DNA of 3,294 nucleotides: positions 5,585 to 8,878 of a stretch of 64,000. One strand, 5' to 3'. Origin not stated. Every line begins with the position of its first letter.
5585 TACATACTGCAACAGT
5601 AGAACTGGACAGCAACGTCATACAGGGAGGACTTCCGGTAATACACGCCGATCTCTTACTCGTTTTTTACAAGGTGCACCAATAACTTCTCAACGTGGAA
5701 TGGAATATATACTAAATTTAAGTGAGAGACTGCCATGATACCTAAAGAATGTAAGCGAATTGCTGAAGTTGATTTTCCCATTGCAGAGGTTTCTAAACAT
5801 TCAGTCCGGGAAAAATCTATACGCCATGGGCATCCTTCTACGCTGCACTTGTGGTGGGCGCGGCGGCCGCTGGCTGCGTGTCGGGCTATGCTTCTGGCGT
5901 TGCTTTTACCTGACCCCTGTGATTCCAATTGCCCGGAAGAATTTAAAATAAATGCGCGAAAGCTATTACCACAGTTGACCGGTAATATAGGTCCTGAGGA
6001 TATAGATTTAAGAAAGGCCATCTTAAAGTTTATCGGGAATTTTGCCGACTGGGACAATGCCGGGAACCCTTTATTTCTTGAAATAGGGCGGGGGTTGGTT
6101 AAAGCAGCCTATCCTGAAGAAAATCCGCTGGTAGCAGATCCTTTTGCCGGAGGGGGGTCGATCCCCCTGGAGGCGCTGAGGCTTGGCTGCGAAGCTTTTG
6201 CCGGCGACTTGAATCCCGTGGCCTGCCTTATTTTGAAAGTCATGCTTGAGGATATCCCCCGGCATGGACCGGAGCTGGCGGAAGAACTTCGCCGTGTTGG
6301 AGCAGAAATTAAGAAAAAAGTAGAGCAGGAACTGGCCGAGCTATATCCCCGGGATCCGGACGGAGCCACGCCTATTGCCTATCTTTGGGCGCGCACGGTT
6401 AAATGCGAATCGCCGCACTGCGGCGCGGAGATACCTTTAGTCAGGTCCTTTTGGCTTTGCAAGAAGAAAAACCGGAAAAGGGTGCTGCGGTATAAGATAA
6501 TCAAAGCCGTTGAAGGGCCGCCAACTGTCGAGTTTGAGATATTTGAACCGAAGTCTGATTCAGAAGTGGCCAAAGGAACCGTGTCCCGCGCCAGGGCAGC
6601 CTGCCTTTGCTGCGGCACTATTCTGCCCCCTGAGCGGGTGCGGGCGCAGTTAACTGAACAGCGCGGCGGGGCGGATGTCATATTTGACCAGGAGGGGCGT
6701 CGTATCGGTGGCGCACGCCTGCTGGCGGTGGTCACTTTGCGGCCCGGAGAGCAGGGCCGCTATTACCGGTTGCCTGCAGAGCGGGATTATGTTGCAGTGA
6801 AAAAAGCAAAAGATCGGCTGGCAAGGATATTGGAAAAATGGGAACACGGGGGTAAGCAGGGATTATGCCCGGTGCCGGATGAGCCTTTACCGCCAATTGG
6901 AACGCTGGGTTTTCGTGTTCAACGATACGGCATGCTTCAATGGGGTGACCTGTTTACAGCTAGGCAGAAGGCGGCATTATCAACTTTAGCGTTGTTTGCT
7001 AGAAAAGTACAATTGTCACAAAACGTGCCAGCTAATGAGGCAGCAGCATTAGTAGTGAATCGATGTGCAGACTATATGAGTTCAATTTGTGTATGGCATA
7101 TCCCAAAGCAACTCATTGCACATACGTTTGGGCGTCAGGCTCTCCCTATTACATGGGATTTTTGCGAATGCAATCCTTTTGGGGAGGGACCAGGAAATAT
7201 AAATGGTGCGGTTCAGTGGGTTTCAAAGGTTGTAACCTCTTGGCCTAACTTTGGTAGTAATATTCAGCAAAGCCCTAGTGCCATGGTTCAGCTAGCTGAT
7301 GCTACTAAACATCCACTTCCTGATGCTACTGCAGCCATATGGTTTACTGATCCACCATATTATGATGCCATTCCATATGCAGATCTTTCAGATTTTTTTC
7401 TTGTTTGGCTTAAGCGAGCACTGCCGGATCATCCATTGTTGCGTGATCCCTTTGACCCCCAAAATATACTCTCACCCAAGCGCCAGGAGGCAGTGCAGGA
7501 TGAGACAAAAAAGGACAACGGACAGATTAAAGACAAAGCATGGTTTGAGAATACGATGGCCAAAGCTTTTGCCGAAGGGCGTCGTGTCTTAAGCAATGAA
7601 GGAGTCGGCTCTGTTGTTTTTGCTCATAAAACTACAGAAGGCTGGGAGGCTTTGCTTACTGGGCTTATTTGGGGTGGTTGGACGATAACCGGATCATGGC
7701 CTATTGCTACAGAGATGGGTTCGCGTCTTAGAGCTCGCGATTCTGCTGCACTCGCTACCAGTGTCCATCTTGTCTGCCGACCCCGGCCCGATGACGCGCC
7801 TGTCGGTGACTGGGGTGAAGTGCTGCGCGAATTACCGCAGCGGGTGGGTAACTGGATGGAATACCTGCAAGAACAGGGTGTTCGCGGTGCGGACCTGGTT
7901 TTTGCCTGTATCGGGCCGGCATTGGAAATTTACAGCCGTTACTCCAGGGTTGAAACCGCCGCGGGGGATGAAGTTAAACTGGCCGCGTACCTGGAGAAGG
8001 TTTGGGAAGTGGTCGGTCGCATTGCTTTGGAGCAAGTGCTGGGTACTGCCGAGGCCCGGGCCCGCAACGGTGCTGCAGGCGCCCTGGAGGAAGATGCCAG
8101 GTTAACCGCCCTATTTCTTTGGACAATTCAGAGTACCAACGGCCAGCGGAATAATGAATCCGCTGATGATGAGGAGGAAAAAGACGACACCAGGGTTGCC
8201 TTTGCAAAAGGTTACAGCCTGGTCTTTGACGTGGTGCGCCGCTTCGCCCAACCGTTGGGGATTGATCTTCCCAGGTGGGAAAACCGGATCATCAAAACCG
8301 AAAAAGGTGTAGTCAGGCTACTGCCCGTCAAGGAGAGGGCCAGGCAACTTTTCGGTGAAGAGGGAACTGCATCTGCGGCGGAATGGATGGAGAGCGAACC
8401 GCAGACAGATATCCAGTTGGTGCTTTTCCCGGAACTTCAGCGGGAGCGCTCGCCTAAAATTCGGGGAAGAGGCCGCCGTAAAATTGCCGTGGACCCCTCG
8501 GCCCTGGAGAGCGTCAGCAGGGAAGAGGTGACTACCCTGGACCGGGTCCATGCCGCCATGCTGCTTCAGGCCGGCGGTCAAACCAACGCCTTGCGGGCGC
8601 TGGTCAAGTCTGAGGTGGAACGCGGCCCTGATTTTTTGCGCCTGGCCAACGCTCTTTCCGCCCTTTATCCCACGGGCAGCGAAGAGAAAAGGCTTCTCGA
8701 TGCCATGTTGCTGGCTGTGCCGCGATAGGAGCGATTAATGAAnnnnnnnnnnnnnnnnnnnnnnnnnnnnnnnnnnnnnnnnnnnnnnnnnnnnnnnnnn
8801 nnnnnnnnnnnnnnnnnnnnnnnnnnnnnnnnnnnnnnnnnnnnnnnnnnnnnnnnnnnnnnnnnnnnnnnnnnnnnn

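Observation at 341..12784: Seven-gene Hma/MADS-like methylation-associated defence operon with three extra cargo genes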

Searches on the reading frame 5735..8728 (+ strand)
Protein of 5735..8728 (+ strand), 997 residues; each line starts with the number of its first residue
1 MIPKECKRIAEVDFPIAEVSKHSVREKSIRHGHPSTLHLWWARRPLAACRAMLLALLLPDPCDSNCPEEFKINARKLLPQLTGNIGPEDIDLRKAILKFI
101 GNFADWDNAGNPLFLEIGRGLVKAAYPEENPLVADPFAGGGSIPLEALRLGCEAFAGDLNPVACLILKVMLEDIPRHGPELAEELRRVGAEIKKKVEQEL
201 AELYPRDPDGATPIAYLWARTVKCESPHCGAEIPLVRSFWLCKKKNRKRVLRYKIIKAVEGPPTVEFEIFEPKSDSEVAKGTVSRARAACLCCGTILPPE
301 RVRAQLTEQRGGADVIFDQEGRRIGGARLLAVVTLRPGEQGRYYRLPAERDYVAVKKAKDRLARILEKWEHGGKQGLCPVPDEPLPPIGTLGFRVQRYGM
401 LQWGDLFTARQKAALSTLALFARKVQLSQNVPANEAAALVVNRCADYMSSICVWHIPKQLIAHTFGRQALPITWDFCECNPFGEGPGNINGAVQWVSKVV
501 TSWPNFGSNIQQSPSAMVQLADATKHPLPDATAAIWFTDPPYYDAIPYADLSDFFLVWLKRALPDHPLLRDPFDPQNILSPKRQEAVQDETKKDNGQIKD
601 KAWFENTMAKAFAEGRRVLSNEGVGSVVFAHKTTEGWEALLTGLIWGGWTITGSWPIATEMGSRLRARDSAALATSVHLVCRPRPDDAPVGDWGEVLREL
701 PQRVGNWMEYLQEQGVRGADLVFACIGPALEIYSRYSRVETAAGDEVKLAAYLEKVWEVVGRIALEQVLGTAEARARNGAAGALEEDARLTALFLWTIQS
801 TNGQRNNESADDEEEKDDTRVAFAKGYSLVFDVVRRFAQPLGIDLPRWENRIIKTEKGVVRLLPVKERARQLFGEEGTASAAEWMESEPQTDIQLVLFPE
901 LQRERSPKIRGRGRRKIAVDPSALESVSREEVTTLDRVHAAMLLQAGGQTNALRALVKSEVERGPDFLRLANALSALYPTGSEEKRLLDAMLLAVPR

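Call 6: search_protein_families(library=padloc, proteins=[window:5735-8728:+], max_evalue=0.001)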
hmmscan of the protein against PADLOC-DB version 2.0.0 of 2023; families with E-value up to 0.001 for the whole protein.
window:5735-8728:+ (997 aa): 16 families
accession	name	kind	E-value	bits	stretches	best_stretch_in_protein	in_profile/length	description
PDLC00661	HmaB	-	9e-115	382.6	3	438-751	483-796/973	DNA-adenine methylase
PDLC00660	HmaB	-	1.6e-113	378.4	3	438-754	482-799/967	DNA-adenine methylase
PDLC02189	DUF1156_MTase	-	1.6e-44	150.4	2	342-690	386-685/944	-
PDLC03233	MTase_II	-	1e-40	138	3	397-684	355-644/731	Type II methyltransferase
PDLC03352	MTase_II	-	7.5e-35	118.1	3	134-298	96-252/1023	Type II methyltransferase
PDLC03314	MTase_II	-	2.6e-24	83.4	2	124-237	159-269/944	Type II methyltransferase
PDLC03312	MTase_II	-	2.5e-07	26.8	0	132-235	817-915/1344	Type II methyltransferase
PDLC03319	MTase_II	-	5.8e-07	26.7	0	521-562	280-321/503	Type II methyltransferase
PDLC03364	MTase_II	-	1.5e-06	25.5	1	116-199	45-128/380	Type II methyltransferase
PDLC03380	MTase_II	-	2.9e-06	24.7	1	517-560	247-290/393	Type II methyltransferase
PDLC03367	MTase_II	-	4e-06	23.5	0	129-171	41-83/633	Type II methyltransferase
PDLC02541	PglX|PglXI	-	3.2e-05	20.2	1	504-652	465-591/919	PglXI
PDLC03322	MTase_II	-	0.00012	19.1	1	128-197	63-130/446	Type II methyltransferase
PDLC03377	MTase_II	-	0.00035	17.3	0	127-195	119-183/504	Type II methyltransferase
PDLC04134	mad2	-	0.00052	16.9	0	116-173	278-335/492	mads_2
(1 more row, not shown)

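Call 7: search_protein_families(library=pfam, proteins=[window:5735-8728:+], max_evalue=0.01)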
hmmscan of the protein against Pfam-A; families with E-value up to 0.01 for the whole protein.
window:5735-8728:+ (997 aa): 3 families
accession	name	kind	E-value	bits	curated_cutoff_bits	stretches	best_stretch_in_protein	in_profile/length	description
PF06634.17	DUF1156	-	1.7e-23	82.9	24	1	14-68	2-55/73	Protein of unknown function (DUF1156)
PF01170.24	UPF0020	-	0.002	18.3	22.3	1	112-173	11-65/197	RMKL-like, methyltransferase domain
PF02086.21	MethyltransfD12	-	0.0083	16.3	22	0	127-183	17-74/253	D12 class N6 adenine-specific DNA methyltransferase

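Call 18: find_encoding_contigs(protein=window:5735-8728:+, flank=10000, max_places=6)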
Protein window:5735-8728:+ (997 aa): 3 contigs read that carry it; 3 places shown.
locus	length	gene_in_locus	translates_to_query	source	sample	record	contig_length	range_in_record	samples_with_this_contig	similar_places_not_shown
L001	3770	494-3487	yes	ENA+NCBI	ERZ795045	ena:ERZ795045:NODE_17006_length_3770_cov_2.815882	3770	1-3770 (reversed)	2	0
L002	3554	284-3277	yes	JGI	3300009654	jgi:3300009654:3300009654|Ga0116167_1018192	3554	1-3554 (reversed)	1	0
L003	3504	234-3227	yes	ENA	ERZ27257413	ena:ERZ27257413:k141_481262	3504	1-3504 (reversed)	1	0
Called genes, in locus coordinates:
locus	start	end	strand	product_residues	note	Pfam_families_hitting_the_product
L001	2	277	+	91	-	PF13361:UvrD_C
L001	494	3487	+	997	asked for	PF06634:DUF1156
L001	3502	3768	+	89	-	?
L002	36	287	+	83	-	PF13361:UvrD_C (weak)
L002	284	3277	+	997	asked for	PF06634:DUF1156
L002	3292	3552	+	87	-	?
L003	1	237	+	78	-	?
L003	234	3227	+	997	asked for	PF06634:DUF1156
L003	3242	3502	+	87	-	?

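Call 23: find_related_loci(query=window:5735-8728:+, collection=genome_contigs, flank=10000)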
Query window:5735-8728:+ (997 aa) in genome_contigs; peptide patterns used: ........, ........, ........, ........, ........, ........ (x = any residue, [..] = any of these).
23 stretches matched a pattern; 4 encode a relative of the query (tblastn E <= 1e-3); 4 distinct loci.
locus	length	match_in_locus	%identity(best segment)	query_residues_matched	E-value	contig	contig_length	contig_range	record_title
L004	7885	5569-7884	75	1-767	0e+0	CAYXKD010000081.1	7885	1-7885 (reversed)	MAG TPA_asm: uncultured Syntrophomonadaceae bacterium isolate binchicken_co39_259 genome assembly, contig: NODE_20777_le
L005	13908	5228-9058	57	2-997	0e+0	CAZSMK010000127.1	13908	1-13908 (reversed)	MAG TPA_asm: uncultured Candidatus Sumerlaeota bacterium isolate SRP067234_co1_16 genome assembly, contig: k99_51219, wh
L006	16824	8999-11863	42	7-992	0e+0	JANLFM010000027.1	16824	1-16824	MAG: Caldisericota bacterium isolate A05DMB10 NODE_27_length_16824_cov_4.615302, whole genome shotgun sequence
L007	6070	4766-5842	68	1-353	2e-150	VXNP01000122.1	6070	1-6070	MAG: Gammaproteobacteria bacterium isolate SB0662_bin_11 NODE_8592_length_6070_cov_85.005819, whole genome shotgun seque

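Call 28: search_protein_families(library=pfam, proteins=[L005:4151-5200:+, L005:9119-9850:+, L006:8134-8994:+, L006:11788-12495:+, L004:4494-5588:+, L007:3612-4769:+, L004:223-828:+, L005:12837-13148:+], max_evalue=0.01)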
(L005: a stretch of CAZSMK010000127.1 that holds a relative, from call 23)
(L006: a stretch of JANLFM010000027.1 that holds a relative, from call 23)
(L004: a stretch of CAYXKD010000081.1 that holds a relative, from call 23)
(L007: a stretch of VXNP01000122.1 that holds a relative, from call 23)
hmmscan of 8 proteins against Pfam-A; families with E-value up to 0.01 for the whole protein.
L005:4151-5200:+ (349 aa): 0 families

L005:9119-9850:+ (243 aa): 2 families
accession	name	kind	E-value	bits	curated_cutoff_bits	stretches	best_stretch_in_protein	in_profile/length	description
PF12686.12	DUF3800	-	1.9e-11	45.3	21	1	4-208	2-148/149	Protein of unknown function (DUF3800)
PF10271.14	Tmp39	-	0.0071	15.8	28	1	165-236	235-305/422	Putative transmembrane protein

L006:8134-8994:+ (286 aa): 1 family
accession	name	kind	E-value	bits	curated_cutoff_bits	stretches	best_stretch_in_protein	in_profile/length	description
PF12686.12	DUF3800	-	3.5e-08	34.7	21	1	6-218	4-145/149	Protein of unknown function (DUF3800)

L006:11788-12495:+ (235 aa): 0 families

L004:4494-5588:+ (364 aa): 1 family
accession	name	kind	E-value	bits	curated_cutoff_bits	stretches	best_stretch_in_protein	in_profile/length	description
PF13289.12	SIR2_2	-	0.00011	22.8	24.5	0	274-325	79-127/141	SIR2-like domain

L007:3612-4769:+ (385 aa): 2 families
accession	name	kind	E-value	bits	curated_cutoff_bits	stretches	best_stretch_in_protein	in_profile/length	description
PF06250.17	YhcG_C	-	6e-57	192.3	32.5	1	204-350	2-148/157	YhcG PDDEXK nuclease domain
PF17761.7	DUF1016_N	-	2e-41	141.7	32.8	1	20-178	1-137/137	DUF1016 N-terminal domain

L004:223-828:+ (201 aa): 1 family
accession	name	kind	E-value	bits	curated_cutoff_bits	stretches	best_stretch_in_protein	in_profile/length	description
PF18652.6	Adhesin_P1_N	-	0.00093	19.9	27.1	1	55-116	16-71/106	Adhesin P1 N-terminal domain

L005:12837-13148:+ (103 aa): 0 families

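Call 29: search_protein_families(library=padloc, proteins=[L005:4151-5200:+, L005:9119-9850:+, L006:8134-8994:+, L006:11788-12495:+, L004:4494-5588:+, L007:3612-4769:+, L005:644-4081:+, L005:10037-12778:+], max_evalue=0.001)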
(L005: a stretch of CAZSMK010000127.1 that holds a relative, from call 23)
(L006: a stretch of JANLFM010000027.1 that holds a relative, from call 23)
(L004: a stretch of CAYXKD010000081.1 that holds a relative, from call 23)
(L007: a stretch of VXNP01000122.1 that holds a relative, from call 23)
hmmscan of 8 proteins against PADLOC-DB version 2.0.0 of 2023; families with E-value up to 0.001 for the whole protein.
L005:4151-5200:+ (349 aa): 5 families
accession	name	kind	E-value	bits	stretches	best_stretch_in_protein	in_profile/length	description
PDLC04087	SIR2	-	5.6e-09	33.3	1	5-192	17-201/343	-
PDLC02414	Aga_SIR2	-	4.8e-08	30.7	1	121-192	107-179/313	-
PDLC02408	Aga_SIR2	-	1.6e-06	25.5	1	132-192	146-208/343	Class II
PDLC04092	SIR2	-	2.4e-05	21.8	0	107-193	89-181/318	-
PDLC04082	SIR2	-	2.6e-05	21.3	0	5-148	16-142/345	-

L005:9119-9850:+ (243 aa): 0 families

L006:8134-8994:+ (286 aa): 1 family
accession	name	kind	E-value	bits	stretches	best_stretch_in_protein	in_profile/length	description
PDLC04353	PDC-M04A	-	0.0007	17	0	19-71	20-70/232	-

L006:11788-12495:+ (235 aa): 0 families

L004:4494-5588:+ (364 aa): 3 families
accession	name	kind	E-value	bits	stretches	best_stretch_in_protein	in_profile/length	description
PDLC02414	Aga_SIR2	-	3.1e-06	24.7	1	97-188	79-175/313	-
PDLC02408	Aga_SIR2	-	2.3e-05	21.7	1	125-190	140-206/343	Class II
PDLC04087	SIR2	-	2.9e-05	21.1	1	10-188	19-197/343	-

L007:3612-4769:+ (385 aa): 32 families (the best 25 are shown)
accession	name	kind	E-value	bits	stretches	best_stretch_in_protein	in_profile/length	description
PDLC04807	PDC-S02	-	1.8e-133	443.1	1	11-366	10-345/351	-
PDLC04810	PDC-S02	-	1.7e-90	301.8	1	10-353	7-337/355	-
PDLC04795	PDC-S02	-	4e-89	297.3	1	10-361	20-345/357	-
PDLC04803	PDC-S02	-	1.1e-87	292.1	1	79-364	5-262/269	-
PDLC04831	PDC-S02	-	9.4e-87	289.7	1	10-349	7-322/346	-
PDLC04822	PDC-S02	-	3.2e-79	264.6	1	13-321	9-287/294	-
PDLC04820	PDC-S02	-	4e-77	257.5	1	12-364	24-324/332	-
PDLC04827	PDC-S02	-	2.3e-69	231.6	1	11-258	7-231/234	-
PDLC04813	PDC-S02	-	1.4e-50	169.6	1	203-360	5-162/175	-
PDLC04812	PDC-S02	-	1e-41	140.3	1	13-178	7-148/151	-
PDLC04802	PDC-S02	-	1e-40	137.7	2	14-166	9-143/171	-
PDLC01464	PD_DExK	-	4.4e-40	135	1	135-279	1-126/126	"CAS-I,CAS-II,CAS-III,CAS-IV,CAS-V,CAS-VI; associated"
PDLC04826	PDC-S02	-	1.7e-37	127.2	1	10-245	7-216/222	-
PDLC04817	PDC-S02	-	7.3e-36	122.2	2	15-232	9-206/286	-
PDLC04797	PDC-S02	-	3.1e-32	109.3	1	15-154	6-121/126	-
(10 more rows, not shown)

L005:644-4081:+ (1145 aa): 62 families (the best 25 are shown)
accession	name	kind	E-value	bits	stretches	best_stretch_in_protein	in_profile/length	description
PDLC00659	HmaA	-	2.6e-172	573.4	1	3-1091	3-1131/1176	SNF2 helicase / DEAD-box helicase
PDLC02620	DrmD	-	1.5e-121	405.3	1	7-649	2-628/1060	DrmD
PDLC02500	BrxHI|BrxHII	-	6.8e-109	363.7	1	100-668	87-639/933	BrxHI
PDLC02504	BrxHI|BrxHII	-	5.7e-90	300.6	1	75-977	81-953/971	BrxHII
PDLC02621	DrmD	-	9.2e-90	300.2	1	107-635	125-668/1040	DrmD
PDLC02572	DrmA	-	4.9e-66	221.4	1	117-612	131-636/1043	DrmA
PDLC02634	DrmD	-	3e-60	202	1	92-635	80-620/900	DrmD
PDLC02632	DrmD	-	2.3e-58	196.2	1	117-606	136-632/662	DrmD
PDLC02623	DrmD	-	3.6e-57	191.9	3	345-657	414-678/1040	DrmD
PDLC02619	DrmD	-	5.6e-57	191.5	2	91-526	20-441/872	DrmD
PDLC02633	DrmD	-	1.3e-50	170.3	1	116-609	137-640/839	DrmD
PDLC02843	DpdE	-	1.6e-41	140.2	2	100-286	155-318/1091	DpdE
PDLC02624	DrmD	-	6.2e-41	138.6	1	142-607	2-475/652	DrmD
PDLC02840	DpdE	-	2.1e-38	130.3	2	101-285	157-322/1091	DpdE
PDLC02853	DpdE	-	1e-34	117.7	1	86-722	80-713/985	DpdE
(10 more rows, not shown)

L005:10037-12778:+ (913 aa): 2 families
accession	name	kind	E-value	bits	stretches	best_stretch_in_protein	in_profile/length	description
PDLC00662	HmaC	-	6.4e-86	287.4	1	1-814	3-816/941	AAA+ ATPase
PDLC02192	DUF499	-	2.7e-23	79.7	1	43-513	34-483/1022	-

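Call 90: search_protein_families(library=ncbifam, proteins=[window:5735-8728:+], max_evalue=0.0001)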
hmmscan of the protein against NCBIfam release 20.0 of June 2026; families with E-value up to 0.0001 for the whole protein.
window:5735-8728:+ (997 aa): 1 family
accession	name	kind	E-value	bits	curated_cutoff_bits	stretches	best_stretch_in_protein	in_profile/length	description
NF042963.1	DUF1156_antiphage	equivalog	6.4e-64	216.5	1000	2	129-741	183-769/960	anti-phage-associated DUF1156 domain-containing protein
